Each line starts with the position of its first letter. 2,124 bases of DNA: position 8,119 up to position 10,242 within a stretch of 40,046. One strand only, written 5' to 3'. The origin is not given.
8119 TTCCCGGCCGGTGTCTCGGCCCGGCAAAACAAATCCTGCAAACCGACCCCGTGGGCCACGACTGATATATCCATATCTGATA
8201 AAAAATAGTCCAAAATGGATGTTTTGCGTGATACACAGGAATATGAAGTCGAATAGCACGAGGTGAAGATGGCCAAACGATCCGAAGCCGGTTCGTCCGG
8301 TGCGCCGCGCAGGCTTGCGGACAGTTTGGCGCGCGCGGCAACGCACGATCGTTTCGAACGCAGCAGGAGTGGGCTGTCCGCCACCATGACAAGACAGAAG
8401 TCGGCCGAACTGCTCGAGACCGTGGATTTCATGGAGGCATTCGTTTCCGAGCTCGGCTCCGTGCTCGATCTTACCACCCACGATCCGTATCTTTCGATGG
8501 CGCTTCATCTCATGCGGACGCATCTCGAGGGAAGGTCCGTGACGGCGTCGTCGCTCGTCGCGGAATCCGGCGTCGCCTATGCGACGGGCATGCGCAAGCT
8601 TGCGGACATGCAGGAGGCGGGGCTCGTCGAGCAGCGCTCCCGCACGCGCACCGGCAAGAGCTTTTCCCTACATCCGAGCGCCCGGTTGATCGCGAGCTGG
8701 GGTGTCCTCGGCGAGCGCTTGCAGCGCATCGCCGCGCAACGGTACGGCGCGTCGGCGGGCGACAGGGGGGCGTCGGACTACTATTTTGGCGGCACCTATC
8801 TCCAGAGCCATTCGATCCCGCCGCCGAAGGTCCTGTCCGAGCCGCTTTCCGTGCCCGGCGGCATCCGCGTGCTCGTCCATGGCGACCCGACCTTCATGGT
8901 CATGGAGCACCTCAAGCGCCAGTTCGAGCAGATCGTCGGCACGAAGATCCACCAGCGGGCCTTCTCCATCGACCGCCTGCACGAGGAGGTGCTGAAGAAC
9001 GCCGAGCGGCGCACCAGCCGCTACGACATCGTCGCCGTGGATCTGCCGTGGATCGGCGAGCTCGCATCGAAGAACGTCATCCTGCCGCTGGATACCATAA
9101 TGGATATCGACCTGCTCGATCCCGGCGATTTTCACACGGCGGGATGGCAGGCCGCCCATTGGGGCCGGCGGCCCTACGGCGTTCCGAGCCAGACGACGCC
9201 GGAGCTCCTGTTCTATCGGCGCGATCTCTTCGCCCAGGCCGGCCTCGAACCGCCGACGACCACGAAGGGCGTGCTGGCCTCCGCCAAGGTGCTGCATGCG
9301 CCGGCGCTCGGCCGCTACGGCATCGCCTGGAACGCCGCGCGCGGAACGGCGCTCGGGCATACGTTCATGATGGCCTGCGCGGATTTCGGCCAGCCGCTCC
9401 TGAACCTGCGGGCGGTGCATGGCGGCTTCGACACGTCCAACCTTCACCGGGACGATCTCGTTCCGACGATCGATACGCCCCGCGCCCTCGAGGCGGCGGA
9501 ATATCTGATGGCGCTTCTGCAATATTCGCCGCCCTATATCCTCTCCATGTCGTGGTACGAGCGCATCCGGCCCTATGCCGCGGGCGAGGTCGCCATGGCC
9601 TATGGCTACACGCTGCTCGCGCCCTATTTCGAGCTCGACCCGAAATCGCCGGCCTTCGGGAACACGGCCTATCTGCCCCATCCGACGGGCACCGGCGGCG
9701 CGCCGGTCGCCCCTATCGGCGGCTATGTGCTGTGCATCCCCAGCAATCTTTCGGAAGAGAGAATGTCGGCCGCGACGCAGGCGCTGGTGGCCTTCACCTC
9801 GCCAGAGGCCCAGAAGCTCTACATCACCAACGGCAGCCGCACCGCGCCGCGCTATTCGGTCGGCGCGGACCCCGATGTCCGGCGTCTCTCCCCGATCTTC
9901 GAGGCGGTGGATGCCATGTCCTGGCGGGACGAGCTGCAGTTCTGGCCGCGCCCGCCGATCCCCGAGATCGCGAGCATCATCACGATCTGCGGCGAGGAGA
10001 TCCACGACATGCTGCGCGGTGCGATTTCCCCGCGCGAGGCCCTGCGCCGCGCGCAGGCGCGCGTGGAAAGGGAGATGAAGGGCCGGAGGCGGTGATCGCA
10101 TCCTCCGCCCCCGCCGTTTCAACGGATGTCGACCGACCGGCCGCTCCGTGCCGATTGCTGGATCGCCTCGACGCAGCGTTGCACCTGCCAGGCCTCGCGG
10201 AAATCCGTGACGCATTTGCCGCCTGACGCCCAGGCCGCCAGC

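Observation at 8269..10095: Cytoplasmic family-1 solute-binding domain fused to a winged-helix DNA-binding domain: candidate new regulator architecture (copy 1)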

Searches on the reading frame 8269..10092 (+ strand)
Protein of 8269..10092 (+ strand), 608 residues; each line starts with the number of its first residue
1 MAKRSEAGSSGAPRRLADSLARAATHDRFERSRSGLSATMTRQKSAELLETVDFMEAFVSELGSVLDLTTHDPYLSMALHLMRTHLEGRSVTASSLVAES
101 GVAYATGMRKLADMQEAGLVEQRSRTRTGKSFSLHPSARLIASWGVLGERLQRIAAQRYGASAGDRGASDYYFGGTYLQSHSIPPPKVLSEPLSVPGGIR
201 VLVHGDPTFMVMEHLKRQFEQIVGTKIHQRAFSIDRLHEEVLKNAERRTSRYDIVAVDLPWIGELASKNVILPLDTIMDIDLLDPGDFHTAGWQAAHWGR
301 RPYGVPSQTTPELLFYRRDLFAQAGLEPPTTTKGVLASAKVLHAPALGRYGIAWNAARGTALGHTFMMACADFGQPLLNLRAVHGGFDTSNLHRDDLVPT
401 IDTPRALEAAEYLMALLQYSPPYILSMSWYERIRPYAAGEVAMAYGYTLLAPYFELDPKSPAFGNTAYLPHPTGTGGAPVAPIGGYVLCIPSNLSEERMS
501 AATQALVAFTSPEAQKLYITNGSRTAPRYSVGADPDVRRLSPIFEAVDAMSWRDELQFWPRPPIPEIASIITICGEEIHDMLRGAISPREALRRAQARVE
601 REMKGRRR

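Call 3: search_protein_families(library=pfam, proteins=[window:8269-10092:+], max_evalue=1)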
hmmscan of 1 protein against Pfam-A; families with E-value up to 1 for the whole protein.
window:8269-10092:+ (608 aa): 4 families
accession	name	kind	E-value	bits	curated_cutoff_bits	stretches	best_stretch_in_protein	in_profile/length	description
PF01547.30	SBP_bac_1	-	2.8e-23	83.8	26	1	249-516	48-307/307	Bacterial extracellular solute-binding protein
PF13416.11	SBP_bac_8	-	5.9e-20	72.6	27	1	218-537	5-271/279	Bacterial extracellular solute-binding protein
PF12802.13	MarR_2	-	0.029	15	27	1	79-125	11-55/61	MarR family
PF25213.1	HVO_A0261_N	-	0.082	13.2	35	1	85-125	19-59/86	HVO_A0261 N-terminal domain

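Call 4: search_protein_families(library=ncbifam, proteins=[window:8269-10092:+], max_evalue=1)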
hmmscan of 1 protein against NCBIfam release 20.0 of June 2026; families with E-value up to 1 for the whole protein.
window:8269-10092:+ (608 aa): 1 family
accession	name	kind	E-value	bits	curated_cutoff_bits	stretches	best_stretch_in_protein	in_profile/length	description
NF010776.0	PRK14179.1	equivalog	0.17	10.9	445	1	192-287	29-126/284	bifunctional methylenetetrahydrofolate dehydrogenase/methenyltetrahydrofolate cyclohydrolase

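Call 7: find_homologous_proteins(query=window:8269-10092:+, max_evalue=0.00001)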
Query window:8269-10092:+ (608 aa): 1653 proteins with E <= 0.00001 among 8000 candidates; the best 120 are listed.
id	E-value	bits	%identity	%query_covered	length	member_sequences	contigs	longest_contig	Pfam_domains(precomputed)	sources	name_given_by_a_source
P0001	0.0e+0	1354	98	100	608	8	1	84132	PF13416.12,PF01547.31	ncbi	-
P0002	1.9e-280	949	69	96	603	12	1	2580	PF13416.12,PF01547.31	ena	-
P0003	3.0e-279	945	70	96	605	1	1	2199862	PF13416.12,PF01547.31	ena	-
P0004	1.6e-278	943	71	92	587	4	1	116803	PF13416.12,PF01547.31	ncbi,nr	ncbi:extracellular solute-binding protein [Rhodobacteraceae bacterium W635]|nr:extracellular solute-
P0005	1.7e-277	940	71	92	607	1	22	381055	PF13416.12,PF01547.31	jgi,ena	-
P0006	1.8e-277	940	71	92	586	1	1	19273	PF13416.12,PF01547.31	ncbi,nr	ncbi:MAG: sugar ABC transporter substrate-binding protein [Rhodobacteraceae bacterium CG17_big_fil_p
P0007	2.2e-277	939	71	92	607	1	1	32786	PF13416.12,PF01547.31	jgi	-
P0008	3.1e-277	939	71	92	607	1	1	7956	PF13416.12,PF01547.31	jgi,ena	-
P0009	5.0e-276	935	70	93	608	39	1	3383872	PF13416.12,PF01547.31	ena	-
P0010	1.5e-275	933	71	92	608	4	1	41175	PF13416.12,PF01547.31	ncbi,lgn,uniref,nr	ncbi:extracellular solute-binding protein [Defluviimonas aestuarii]|uniref:extracellular solute-bind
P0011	2.6e-275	932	69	93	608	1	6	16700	PF13416.12,PF01547.31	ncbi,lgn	-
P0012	2.9e-275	932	70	92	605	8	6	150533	PF13416.12,PF01547.31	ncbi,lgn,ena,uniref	ncbi:extracellular solute-binding protein [Oricola sp.]|uniref:extracellular solute-binding protein 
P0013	5.8e-275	931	70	92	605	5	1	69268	PF13416.12,PF01547.31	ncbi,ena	-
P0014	2.7e-274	929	69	92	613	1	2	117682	PF13416.12,PF01547.31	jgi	jgi:multiple sugar transport system substrate-binding protein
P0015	8.6e-274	927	68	94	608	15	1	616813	PF13416.12,PF01547.31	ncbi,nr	ncbi:extracellular solute-binding protein [Rhodophyticola sp. DY48A3-103]|nr:extracellular solute-bi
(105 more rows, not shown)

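Call 8: search_solved_structures(query=window:8269-10092:+, max_evalue=0.01, show_alignments=2)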
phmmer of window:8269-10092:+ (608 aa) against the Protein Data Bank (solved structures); distinct sequences matched with E-value up to 0.01: 42.
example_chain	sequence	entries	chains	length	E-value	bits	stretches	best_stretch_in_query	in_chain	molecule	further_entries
5iai_A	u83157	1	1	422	3.2e-27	98.3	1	203-599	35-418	Sugar ABC transporter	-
1eu8_A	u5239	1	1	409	1.4e-16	63.1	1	228-603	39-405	TREHALOSE/MALTOSE BINDING PROTEIN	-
6dtq_A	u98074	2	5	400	1.7e-14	56.3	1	252-594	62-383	maltose-binding protein MalE3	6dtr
4qrz_A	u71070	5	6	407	1e-13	53.7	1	217-599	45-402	ABC-TYPE SUGAR TRANSPORTER | ABC transporter, substrate binding protein (Sugar)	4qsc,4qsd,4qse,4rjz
5ci5_A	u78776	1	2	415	3.5e-08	35.4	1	217-601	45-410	Extracellular solute-binding protein family 1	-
8art_A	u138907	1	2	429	4.8e-07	31.7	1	244-338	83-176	Putative secreted maltose-binding protein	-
4rya_A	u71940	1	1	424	7.4e-07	31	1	237-604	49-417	ABC transporter substrate binding protein (Sorbitol)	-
4r9f_A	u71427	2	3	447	1.4e-06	30.2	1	264-335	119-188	MBP1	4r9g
7wcj_A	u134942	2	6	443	4.4e-06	28.5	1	239-394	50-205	Trehalose-binding lipoprotein LpqY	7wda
8ja7_E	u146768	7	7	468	5.5e-06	28.1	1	239-394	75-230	Trehalose-binding lipoprotein LpqY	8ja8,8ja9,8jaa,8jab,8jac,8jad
6r1b_A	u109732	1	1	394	6.8e-06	27.9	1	468-521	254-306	Putative Sn-glycerol-3-phosphate-binding lipoprotein UgpB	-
6r1b_B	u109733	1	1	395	6.8e-06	27.8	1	468-521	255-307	Putative Sn-glycerol-3-phosphate-binding lipoprotein UgpB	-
4mfi_A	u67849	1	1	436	7.4e-06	27.7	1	468-520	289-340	Sn-glycerol-3-phosphate ABC transporter substrate-binding protein UspB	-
9xf5_A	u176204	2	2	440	7.5e-06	27.7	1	226-353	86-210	ABC transporter substrate-binding protein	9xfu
6r1b_D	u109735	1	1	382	9.2e-06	27.4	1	468-519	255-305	Putative Sn-glycerol-3-phosphate-binding lipoprotein UgpB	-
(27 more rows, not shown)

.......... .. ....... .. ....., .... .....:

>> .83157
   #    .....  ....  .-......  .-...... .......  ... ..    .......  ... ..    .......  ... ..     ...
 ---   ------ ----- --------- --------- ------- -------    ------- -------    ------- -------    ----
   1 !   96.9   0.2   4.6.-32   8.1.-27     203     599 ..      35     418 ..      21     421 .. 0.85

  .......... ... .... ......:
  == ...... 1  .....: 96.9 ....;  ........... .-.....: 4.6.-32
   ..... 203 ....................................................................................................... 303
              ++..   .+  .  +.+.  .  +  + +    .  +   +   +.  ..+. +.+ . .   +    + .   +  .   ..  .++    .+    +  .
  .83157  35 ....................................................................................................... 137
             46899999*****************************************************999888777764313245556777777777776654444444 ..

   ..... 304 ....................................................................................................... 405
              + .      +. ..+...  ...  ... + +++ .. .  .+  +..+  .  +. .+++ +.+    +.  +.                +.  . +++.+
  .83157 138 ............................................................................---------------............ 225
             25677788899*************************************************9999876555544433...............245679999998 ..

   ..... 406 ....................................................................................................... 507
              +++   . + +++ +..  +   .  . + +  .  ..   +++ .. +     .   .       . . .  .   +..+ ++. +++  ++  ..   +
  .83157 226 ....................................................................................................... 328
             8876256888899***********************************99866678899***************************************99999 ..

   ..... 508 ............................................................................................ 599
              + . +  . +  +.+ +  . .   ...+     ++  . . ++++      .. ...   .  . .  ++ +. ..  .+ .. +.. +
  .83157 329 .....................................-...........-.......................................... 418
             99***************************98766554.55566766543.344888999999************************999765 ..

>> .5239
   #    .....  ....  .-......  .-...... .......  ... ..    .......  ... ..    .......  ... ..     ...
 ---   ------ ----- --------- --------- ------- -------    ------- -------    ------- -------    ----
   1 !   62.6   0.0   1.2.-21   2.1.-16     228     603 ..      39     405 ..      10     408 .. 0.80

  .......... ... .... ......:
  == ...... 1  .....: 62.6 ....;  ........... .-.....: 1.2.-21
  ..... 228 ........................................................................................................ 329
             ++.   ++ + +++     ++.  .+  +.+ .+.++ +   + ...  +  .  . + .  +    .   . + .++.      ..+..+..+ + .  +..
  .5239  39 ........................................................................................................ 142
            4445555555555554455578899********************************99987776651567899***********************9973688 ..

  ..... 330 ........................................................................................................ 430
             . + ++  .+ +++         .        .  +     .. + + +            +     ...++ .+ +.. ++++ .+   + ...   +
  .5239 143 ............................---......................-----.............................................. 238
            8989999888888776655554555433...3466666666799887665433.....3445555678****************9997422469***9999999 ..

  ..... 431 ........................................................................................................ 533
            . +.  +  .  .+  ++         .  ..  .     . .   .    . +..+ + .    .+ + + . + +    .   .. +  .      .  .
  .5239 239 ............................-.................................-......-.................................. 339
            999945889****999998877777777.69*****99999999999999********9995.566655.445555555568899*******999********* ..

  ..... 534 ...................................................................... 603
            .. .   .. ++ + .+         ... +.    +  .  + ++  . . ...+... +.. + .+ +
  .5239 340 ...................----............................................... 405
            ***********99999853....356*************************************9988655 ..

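Call 27: search_dna_similar(query=window:8269-10092:+, collection=plasmids, mode=protein, max_rows=30, rows=spread)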
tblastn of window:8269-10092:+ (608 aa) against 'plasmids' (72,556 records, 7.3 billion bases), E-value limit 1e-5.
Records with a match: 487; places in all: 639; records where one place covers at least 80% of the query: 34.
Best place of each record, by identity: 60-80% 18; <60% 469.
By first word of the organism name: Rhizobium 216; Sinorhizobium 98; Agrobacterium 27; Ensifer 16; Phaeobacter 12; Roseomonas 10; Shinella 9; Paracoccus 9; Caballeronia 7; Burkholderia 7; and 37 more.
By predicted mobility (MOB-suite, as given by PLSDB): non-mobilizable 273; conjugative 144; mobilizable 70.
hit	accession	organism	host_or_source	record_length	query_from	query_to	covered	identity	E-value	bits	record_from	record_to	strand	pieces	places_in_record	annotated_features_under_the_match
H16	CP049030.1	Rhodobacteraceae bacterium SC52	Apostichopus japonicus,pure ...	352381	2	606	100%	62.7%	0e+0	764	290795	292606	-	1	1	extracellular solute-binding protein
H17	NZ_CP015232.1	Tritonibacter mobilis F1926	cell culture,seawater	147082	65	600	88%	65.9%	0e+0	731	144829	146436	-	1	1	extracellular solute-binding protein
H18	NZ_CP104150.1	Sinorhizobium medicae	Trigonella foenum-graecum,cell culture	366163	124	599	78%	24.2%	2e-10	72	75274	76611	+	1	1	extracellular solute-binding protein | sulfatase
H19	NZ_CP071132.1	Caballeronia sp. M1242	Homo sapiens,ETA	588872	199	604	67%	25.8%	6e-14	83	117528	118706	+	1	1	sugar ABC transporter substrate-binding protein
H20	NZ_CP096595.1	Paracoccus denitrificans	mixed culture,activated sludge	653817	199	603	67%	25.6%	4e-6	58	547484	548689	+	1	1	sugar ABC transporter substrate-binding protein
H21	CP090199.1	Rhizobium leguminosarum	Trifolium ambiguum,Cell culture,nodule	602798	199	606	67%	25.2%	1e-22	110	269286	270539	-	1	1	sugar ABC transporter substrate-binding protein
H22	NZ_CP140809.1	Rhizobium beringeri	Trifolium pratense,whole organism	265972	199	606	67%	25.0%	1e-21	107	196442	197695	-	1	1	extracellular solute-binding protein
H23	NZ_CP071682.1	Rhizobium ruizarguesonis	lentil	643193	199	606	67%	24.9%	2e-20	104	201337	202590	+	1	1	substrate-binding domain-containing protein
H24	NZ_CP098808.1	Ensifer adhaerens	whole organism,soil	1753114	197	578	63%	26.3%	2e-14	85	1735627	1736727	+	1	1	none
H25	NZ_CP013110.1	Sinorhizobium americanum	Vachellia farnesiana,cell culture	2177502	219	601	63%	25.7%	7e-10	70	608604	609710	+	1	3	record has no annotation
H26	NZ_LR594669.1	Variovorax sp. SRS16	linuron-contaminated soil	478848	207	604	65%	24.5%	1e-7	63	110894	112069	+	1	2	sugar ABC transporter substrate-binding protein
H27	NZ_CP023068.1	Sinorhizobium sojae CCBAU 05684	G.max,nodule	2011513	248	601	58%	27.3%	7e-11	73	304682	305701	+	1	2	record has no annotation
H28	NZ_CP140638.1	Rhizobium indigoferae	Indigofera amblyantha,Pure culture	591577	197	592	65%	23.7%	3e-19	100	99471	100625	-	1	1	sugar ABC transporter substrate-binding protein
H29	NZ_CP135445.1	Thioclava sp. FTW29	-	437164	227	604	62%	24.6%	1e-9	69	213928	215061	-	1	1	sugar ABC transporter substrate-binding protein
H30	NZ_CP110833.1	Agrobacterium sp. 13-2099-1-2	quaking aspen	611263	199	573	62%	24.3%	1e-8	66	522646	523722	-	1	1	sugar ABC transporter substrate-binding protein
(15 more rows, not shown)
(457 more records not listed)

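Call 29: get_annotated_region(hit=H17, flank=9000)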
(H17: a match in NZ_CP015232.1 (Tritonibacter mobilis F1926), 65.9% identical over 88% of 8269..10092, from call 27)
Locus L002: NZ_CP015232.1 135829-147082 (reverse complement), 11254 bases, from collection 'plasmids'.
description: Tritonibacter mobilis F1926 plasmid unnamed2, complete sequence
organism: Tritonibacter mobilis F1926 (NCBI taxid 1265309)
taxonomy: Bacteria; Pseudomonadota; Alphaproteobacteria; Rhodobacterales; Paracoccaceae; Tritonibacter; Tritonibacter mobilis; Tritonibacter mobilis F1926
host: -; source: cell culture,seawater; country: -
typing (MOB-suite, as given by PLSDB): non-mobilizable; replicon rep_cluster_508
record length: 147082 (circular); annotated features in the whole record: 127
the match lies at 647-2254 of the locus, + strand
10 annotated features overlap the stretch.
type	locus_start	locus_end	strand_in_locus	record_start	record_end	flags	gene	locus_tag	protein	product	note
CDS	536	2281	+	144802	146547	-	-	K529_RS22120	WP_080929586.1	extracellular solute-binding protein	-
CDS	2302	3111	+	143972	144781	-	-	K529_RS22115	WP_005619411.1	SDR family oxidoreductase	-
CDS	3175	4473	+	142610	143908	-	-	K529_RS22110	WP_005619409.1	Xaa-Pro peptidase family protein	GO:0006508 - proteolysis [Evidence IEA]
CDS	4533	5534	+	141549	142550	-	-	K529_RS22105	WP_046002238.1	thiamine pyrophosphate-dependent dehydrogenase E1 component subunit alpha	-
CDS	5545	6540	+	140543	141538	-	-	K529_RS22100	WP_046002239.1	alpha-ketoacid dehydrogenase subunit beta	-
CDS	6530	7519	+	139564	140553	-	-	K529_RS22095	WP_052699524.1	biotin/lipoyl-containing protein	-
CDS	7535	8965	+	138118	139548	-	-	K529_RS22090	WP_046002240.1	NAD-dependent succinate-semialdehyde dehydrogenase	-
CDS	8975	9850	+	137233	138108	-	-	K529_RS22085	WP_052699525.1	2-oxo acid dehydrogenase subunit E2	-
CDS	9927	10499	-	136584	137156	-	-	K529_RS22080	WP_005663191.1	hypothetical protein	-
CDS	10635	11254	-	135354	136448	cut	-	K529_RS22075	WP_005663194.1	helix-turn-helix domain-containing protein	-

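Call 33: find_related_loci(query=A1, collection=genome_contigs, flank=10000)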
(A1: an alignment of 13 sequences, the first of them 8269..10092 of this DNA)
Query A1 (608 aa) in genome_contigs; peptide patterns used: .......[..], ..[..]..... (x = any residue, [..] = any of these).
571 stretches matched a pattern; 537 encode a relative of the query (tblastn E <= 1e-3); the best 80 are kept; 80 distinct loci.
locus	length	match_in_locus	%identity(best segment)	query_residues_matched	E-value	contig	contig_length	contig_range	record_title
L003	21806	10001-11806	68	1-604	0e+0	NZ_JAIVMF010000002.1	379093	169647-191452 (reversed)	Stappia stellulata strain SN27-3 SN27-3_ctg002, whole genome shotgun sequence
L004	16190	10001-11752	69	21-604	0e+0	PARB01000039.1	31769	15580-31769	MAG: Rhodobacteraceae bacterium isolate SP118 148273, whole genome shotgun sequence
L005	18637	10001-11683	71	46-606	0e+0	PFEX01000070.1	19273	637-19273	MAG: Rhodobacteraceae bacterium CG17_big_fil_post_rev_8_21_14_2_50_65_11 CG17_8_21_14_2.50_scaffold_1239_c, whole genome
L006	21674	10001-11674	70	47-604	0e+0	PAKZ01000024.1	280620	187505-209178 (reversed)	MAG: Ahrensia sp. isolate SAT55 MHASMcontig_1576423, whole genome shotgun sequence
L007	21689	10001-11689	70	45-607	0e+0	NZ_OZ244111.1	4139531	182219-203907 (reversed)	MAG: Nioella sp. isolate 28273829-15dd-4ca7-8948-c04e0f47a426 chromosome 1, complete sequence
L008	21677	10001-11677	70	46-604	0e+0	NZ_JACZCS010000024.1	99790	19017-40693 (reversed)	Oricola nitratireducens strain NBU1457 Scaffold3_5, whole genome shotgun sequence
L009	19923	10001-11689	70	45-607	0e+0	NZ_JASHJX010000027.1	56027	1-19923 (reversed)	Nioella sp. MMSF_3534 NODE_27_length_56027_cov_25.834602, whole genome shotgun sequence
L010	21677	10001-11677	70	46-604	0e+0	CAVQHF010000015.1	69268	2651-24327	MAG: uncultured Alphaproteobacteria bacterium isolate MFD05684.bin.2.182 genome assembly, contig: contig_56926, whole ge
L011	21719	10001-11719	70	32-604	0e+0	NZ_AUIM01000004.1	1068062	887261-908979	Stappia stellulata DSM 5886 G572DRAFT_scaffold00001.1_C, whole genome shotgun sequence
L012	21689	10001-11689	70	45-607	0e+0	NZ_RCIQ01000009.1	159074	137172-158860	Nioella ostreopsis strain Z7-4 scaffold9, whole genome shotgun sequence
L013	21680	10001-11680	70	46-604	0e+0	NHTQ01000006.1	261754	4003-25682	Rhodobacteraceae bacterium WFHF2C18 contig6, whole genome shotgun sequence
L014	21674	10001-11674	70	47-604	0e+0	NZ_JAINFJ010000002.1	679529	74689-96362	Oricola indica strain JL-62 Oricola_sp._JL-62_Scaf2_length_679529_cov_168.837, whole genome shotgun sequence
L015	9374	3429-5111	70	44-604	0e+0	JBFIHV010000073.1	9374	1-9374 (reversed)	MAG: Amylibacter sp. isolate Mix_sand11.2021.09.Z.32 k141_820625_length_9374_cov_17.9301, whole genome shotgun sequence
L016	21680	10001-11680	71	46-605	0e+0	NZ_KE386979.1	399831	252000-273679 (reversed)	Cucumibacter marinus DSM 18995 G489DRAFT_scaffold00005.5, whole genome shotgun sequence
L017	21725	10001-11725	68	36-607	0e+0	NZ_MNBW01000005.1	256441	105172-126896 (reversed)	Nioella nitratireducens strain SSW136 contig5, whole genome shotgun sequence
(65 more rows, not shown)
